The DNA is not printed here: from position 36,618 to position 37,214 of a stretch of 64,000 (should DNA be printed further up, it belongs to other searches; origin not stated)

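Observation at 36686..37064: Stand-alone small gene behind a double LexA box: candidate uncharacterised SOS effector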

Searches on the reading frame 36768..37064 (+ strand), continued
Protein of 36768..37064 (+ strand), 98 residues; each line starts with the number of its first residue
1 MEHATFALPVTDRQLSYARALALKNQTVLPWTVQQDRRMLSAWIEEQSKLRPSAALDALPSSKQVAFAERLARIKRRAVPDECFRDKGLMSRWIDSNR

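Call 87: search_dna_similar(query=window:36768-37061:+, collection=plasmids, mode=protein, max_rows=60, rows=spread)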
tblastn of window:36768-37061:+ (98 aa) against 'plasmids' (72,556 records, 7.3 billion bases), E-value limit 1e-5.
Records with a match: 154; places in all: 157; records where one place covers at least 80% of the query: 149.
Best place of each record, by identity: 60-80% 142; <60% 12.
By first word of the organism name: Pseudosulfitobacter 73; Paracoccus 17; Sulfitobacter 10; Gemmobacter 4; Variovorax 4; Celeribacter 3; Roseicitreum 3; Roseinatronobacter 2; Phaeobacter 2; Haematobacter 2; and 27 more.
By predicted mobility (MOB-suite, as given by PLSDB): conjugative 76; non-mobilizable 66; mobilizable 12.
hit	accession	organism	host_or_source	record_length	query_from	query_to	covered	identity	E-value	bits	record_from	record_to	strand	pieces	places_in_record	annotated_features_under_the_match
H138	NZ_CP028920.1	Gemmobacter aquarius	Whole organism,fresh water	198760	1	98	100%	76.5%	5e-46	163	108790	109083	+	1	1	hypothetical protein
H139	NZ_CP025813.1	Sulfitobacter sp. SK025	Marine surface water,North Sea (surface ...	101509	1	98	100%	76.5%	2e-45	162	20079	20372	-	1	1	hypothetical protein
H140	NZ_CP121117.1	Roseinatronobacter sp. S2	cell culture,Alkaline Spring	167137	1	98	100%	75.5%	4e-45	160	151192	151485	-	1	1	hypothetical protein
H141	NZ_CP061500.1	Roseicitreum antarcticum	Intertidal sediment,Sandy intertidal ...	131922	1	98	100%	75.5%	1e-42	154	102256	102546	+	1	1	hypothetical protein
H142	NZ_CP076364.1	Gemmobacter fulvus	cell culture,Anabaena culture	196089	1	98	100%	74.5%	3e-44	159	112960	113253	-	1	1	hypothetical protein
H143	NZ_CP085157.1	Pseudosulfitobacter sp. DSM 107133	cell culture,Seawater from the North ...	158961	1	98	100%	73.5%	3e-42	152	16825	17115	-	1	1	hypothetical protein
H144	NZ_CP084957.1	Sulfitobacter indolifex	cell culture,Seawater from the North ...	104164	1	98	100%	73.5%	1e-41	150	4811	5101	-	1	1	hypothetical protein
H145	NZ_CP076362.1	Gemmobacter fulvus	cell culture,Anabaena culture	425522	1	98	100%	73.5%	2e-39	145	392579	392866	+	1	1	hypothetical protein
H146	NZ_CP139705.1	Sulfitobacter pontiacus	Bacterial Culture,hydrothermal vent ...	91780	1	98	100%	72.4%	6e-42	152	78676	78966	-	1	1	hypothetical protein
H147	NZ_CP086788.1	Pseudosulfitobacter pseudonitzschiae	Thalassiosira tenera,The surface ...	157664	1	98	100%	72.4%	6e-42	152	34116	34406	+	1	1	hypothetical protein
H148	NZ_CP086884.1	Pseudosulfitobacter pseudonitzschiae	Skeletonema costatum,The surface ...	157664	1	98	100%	72.4%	6e-42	152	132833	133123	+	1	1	hypothetical protein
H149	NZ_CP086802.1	Pseudosulfitobacter pseudonitzschiae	Thalassiosira tenera,The surface ...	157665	1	98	100%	72.4%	6e-42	152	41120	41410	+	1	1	hypothetical protein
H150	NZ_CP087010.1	Pseudosulfitobacter pseudonitzschiae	Mediolabrus comicus,The surface ...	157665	1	98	100%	72.4%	6e-42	152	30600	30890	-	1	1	hypothetical protein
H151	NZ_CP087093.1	Pseudosulfitobacter pseudonitzschiae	Skeletonema costatum,The surface ...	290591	1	98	100%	72.4%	6e-42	152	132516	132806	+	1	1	hypothetical protein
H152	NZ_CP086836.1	Pseudosulfitobacter pseudonitzschiae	Trieres chinensis,The surface seawater ...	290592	1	98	100%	72.4%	6e-42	152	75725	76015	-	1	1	hypothetical protein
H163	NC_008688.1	Paracoccus denitrificans PD1222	-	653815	1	98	100%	71.4%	1e-40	148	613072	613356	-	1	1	hypothetical protein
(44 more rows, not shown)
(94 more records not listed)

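Call 88: get_annotated_region(hit=H163, flank=7000)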
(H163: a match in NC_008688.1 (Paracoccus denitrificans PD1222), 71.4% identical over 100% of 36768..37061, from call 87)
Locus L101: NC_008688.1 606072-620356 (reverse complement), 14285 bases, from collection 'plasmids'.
description: Paracoccus denitrificans PD1222 plasmid 1, complete sequence
organism: Paracoccus denitrificans PD1222 (NCBI taxid 318586)
taxonomy: Bacteria; Pseudomonadota; Alphaproteobacteria; Rhodobacterales; Paracoccaceae; Paracoccus; Paracoccus denitrificans; Paracoccus denitrificans PD1222
host: -; source: -; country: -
typing (MOB-suite, as given by PLSDB): non-mobilizable; replicon rep_cluster_560,rep_cluster_969
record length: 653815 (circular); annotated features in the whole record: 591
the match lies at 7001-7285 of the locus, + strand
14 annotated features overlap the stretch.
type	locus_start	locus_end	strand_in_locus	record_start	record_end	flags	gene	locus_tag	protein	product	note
CDS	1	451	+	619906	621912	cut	cyoB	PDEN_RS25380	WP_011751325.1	cytochrome o ubiquinol oxidase subunit I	GO:0015990 - electron transport coupled proton transport [Evidence IEA]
CDS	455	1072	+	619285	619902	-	cyoC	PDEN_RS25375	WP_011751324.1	cytochrome o ubiquinol oxidase subunit III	GO:0015990 - electron transport coupled proton transport [Evidence IEA]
CDS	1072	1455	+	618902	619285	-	cyoD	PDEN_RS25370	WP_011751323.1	cytochrome o ubiquinol oxidase subunit IV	GO:0015990 - electron transport coupled proton transport [Evidence IEA]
CDS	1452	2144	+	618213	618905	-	-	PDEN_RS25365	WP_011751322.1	SURF1 family protein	-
CDS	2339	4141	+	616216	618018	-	-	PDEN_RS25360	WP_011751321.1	alpha/beta fold hydrolase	-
CDS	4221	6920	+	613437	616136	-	-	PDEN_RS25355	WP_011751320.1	cation-transporting P-type ATPase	-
CDS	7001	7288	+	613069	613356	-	-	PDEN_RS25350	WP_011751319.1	hypothetical protein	-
CDS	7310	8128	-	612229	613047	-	-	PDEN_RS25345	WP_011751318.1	alpha/beta hydrolase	-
CDS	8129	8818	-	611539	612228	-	-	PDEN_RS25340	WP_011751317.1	ABC transporter ATP-binding protein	-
CDS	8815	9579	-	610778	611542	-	-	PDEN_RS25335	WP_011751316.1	ABC transporter ATP-binding protein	-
CDS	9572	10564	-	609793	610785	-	-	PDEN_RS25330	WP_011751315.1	branched-chain amino acid ABC transporter permease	GO:0015803 - branched-chain amino acid transport [Evidence IEA]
CDS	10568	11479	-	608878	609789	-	-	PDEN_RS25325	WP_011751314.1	branched-chain amino acid ABC transporter permease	GO:0015803 - branched-chain amino acid transport [Evidence IEA]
CDS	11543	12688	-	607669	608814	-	-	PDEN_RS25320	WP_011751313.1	ABC transporter substrate-binding protein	-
CDS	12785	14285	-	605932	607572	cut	-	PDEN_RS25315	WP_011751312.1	AMP-binding protein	-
